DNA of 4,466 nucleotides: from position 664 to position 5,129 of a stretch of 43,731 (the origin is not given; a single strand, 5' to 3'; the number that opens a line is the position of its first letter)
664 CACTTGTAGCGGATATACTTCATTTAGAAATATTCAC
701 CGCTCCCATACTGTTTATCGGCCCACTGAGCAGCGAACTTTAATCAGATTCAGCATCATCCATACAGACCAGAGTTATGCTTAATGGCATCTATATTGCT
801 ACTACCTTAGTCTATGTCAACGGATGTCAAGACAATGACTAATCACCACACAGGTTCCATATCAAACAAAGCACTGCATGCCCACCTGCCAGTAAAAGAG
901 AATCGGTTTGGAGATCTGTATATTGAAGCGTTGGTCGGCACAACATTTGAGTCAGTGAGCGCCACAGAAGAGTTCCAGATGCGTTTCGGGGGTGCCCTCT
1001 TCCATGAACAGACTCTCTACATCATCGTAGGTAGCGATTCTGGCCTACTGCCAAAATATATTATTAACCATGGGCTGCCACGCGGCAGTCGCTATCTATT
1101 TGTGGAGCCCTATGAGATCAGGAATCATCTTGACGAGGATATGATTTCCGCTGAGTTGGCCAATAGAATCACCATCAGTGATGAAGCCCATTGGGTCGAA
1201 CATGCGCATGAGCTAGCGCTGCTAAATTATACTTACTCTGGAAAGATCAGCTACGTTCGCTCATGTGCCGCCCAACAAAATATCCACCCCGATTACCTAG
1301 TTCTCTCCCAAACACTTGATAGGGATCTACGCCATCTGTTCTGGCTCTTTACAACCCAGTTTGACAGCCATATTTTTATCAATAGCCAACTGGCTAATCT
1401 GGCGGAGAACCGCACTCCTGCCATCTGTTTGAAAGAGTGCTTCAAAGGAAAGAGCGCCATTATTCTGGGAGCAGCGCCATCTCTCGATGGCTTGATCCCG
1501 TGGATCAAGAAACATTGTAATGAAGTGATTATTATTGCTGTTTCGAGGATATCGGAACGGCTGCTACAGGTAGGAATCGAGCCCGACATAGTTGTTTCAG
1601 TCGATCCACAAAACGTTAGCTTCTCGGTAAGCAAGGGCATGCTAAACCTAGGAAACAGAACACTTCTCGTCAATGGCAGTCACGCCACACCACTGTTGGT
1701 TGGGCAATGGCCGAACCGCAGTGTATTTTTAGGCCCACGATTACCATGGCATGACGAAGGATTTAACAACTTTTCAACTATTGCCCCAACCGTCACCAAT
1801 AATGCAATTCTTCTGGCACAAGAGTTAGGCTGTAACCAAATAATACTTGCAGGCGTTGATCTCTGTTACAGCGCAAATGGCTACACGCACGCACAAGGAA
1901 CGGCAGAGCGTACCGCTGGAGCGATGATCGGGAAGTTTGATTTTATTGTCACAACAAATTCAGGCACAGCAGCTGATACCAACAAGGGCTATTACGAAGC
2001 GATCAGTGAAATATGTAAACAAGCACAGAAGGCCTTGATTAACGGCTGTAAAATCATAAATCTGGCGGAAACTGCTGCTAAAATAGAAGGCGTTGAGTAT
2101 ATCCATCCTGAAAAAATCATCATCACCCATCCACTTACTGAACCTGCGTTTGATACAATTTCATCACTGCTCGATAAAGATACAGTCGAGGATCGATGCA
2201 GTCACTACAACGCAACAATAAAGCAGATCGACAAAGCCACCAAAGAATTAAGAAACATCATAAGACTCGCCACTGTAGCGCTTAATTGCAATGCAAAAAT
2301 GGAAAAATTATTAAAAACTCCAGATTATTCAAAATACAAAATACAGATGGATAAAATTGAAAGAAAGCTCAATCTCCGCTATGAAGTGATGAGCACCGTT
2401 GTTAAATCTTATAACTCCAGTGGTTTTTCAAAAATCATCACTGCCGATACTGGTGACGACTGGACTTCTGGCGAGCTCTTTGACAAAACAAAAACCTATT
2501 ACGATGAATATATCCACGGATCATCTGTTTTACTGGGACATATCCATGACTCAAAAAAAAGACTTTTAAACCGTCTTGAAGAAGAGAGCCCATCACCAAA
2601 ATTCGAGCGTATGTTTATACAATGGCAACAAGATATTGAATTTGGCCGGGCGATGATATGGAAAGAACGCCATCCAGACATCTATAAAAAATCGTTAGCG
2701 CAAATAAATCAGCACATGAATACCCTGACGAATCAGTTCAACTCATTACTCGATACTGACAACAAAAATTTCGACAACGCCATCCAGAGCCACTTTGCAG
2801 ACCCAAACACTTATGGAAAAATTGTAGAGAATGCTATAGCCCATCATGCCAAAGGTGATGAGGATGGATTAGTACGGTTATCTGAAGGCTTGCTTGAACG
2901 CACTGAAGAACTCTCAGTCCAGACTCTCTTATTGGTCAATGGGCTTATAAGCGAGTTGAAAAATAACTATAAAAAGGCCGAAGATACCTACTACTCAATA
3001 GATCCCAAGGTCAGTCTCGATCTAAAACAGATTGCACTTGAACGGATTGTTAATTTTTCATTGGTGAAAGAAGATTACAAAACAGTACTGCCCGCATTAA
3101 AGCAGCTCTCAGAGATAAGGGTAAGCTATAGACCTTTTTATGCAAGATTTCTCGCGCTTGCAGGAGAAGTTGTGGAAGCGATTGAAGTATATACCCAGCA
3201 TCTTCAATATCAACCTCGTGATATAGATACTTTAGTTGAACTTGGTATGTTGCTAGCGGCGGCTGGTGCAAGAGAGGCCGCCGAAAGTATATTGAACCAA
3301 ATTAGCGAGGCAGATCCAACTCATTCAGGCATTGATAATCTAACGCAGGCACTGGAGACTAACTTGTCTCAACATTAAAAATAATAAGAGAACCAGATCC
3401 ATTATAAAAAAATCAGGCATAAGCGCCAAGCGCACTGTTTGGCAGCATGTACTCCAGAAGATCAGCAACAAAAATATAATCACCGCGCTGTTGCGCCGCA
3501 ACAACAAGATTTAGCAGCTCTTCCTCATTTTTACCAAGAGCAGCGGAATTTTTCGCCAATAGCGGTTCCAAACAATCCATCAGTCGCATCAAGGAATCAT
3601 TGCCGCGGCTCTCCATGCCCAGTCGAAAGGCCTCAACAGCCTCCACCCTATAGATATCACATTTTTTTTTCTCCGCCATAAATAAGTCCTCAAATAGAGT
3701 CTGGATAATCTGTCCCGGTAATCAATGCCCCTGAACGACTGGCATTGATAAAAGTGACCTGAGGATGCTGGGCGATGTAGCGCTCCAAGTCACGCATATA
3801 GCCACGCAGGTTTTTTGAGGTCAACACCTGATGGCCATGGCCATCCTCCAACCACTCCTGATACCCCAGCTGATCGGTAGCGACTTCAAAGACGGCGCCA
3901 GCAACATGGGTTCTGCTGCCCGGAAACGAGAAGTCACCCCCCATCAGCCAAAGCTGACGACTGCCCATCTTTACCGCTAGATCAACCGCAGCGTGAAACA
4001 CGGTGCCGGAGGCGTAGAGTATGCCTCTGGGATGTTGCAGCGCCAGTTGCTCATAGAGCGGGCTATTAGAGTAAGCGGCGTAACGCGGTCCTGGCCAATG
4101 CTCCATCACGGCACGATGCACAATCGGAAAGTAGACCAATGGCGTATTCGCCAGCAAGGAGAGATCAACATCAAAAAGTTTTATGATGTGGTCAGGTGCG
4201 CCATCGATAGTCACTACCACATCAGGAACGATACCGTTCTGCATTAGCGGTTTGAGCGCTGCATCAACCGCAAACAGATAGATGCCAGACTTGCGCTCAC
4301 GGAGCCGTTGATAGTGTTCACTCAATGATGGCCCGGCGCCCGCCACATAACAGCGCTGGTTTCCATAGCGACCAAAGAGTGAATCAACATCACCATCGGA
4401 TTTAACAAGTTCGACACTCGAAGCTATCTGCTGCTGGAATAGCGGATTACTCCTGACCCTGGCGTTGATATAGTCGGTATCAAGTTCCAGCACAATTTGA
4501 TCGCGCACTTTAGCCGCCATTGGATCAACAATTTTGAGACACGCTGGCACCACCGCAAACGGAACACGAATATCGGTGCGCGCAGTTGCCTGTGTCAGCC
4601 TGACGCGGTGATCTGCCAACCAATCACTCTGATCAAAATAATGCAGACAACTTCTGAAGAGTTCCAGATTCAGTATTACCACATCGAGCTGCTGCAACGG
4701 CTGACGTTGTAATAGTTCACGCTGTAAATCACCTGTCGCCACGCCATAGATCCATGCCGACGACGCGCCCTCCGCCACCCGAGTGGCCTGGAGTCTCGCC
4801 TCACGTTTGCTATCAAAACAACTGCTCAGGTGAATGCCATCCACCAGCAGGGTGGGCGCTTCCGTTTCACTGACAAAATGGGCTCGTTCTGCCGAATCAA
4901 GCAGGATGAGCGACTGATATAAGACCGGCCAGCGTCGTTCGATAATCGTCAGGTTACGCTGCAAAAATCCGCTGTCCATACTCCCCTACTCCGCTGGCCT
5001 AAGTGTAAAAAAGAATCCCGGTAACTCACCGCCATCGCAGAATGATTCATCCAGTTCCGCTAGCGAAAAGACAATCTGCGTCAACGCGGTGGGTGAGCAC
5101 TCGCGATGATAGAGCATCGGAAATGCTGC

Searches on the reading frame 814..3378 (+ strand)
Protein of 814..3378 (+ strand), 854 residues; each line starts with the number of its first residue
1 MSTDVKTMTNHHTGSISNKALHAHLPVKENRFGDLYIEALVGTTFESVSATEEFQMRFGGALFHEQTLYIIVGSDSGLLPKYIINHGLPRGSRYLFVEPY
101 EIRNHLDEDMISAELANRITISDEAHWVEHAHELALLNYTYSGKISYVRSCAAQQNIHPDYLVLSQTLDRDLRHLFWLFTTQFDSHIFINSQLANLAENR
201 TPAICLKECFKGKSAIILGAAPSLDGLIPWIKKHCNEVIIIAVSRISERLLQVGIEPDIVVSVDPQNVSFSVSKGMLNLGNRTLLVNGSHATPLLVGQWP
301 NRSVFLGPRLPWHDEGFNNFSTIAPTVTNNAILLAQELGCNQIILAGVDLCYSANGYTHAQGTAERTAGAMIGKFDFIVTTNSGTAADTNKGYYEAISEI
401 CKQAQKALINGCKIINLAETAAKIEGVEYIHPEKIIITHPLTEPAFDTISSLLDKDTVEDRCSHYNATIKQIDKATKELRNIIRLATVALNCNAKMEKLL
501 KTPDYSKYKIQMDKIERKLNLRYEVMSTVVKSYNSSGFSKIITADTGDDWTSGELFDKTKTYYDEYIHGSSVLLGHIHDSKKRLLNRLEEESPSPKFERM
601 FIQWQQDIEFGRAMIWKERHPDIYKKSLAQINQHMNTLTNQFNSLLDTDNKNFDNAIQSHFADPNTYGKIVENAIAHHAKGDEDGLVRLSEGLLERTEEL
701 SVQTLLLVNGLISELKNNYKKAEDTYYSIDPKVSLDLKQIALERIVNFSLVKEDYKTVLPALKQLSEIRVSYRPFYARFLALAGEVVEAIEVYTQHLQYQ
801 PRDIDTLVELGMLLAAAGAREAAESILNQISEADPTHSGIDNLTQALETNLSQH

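Call 5: search_protein_families(library=pfam, proteins=[window:814-3378:+])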
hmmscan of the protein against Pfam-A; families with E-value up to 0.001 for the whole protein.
window:814-3378:+ (854 aa): 2 families
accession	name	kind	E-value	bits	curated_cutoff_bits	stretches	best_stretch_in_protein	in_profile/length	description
PF01973.23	MptE-like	-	9.2e-42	143.2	34.6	1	191-353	2-169/171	6-hydroxymethylpterin diphosphokinase MptE-like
PF14559.12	TPR_19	-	2.1e-07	31.6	25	1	782-844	3-65/68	Tetratricopeptide repeat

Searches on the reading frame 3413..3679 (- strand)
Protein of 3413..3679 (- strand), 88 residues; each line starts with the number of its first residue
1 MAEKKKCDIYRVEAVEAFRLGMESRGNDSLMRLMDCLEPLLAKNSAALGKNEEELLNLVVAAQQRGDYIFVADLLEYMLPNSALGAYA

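Call 43: search_protein_families(library=pfam, proteins=[window:3413-3679:-], max_evalue=5)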
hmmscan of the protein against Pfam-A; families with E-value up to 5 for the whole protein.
window:3413-3679:- (88 aa): 0 families

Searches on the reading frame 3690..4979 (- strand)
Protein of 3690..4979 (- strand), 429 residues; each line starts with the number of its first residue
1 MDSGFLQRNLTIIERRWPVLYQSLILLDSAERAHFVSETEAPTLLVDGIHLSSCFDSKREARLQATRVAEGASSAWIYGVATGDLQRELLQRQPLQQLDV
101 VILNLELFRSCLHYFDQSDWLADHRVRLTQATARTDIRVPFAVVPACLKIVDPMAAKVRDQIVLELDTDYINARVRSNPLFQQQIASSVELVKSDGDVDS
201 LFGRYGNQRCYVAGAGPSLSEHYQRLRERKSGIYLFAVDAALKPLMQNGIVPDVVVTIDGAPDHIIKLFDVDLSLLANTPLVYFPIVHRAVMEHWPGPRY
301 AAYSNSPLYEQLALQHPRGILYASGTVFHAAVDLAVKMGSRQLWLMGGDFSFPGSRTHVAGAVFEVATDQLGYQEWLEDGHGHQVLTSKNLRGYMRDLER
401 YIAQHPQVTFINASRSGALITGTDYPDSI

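Call 5: search_protein_families(library=pfam, proteins=[window:3690-4979:-])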
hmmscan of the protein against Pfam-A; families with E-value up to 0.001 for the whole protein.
window:3690-4979:- (429 aa): 1 family
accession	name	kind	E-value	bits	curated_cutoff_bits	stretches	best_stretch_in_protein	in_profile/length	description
PF01973.23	MptE-like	-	2.1e-33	116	34.6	1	192-353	11-169/171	6-hydroxymethylpterin diphosphokinase MptE-like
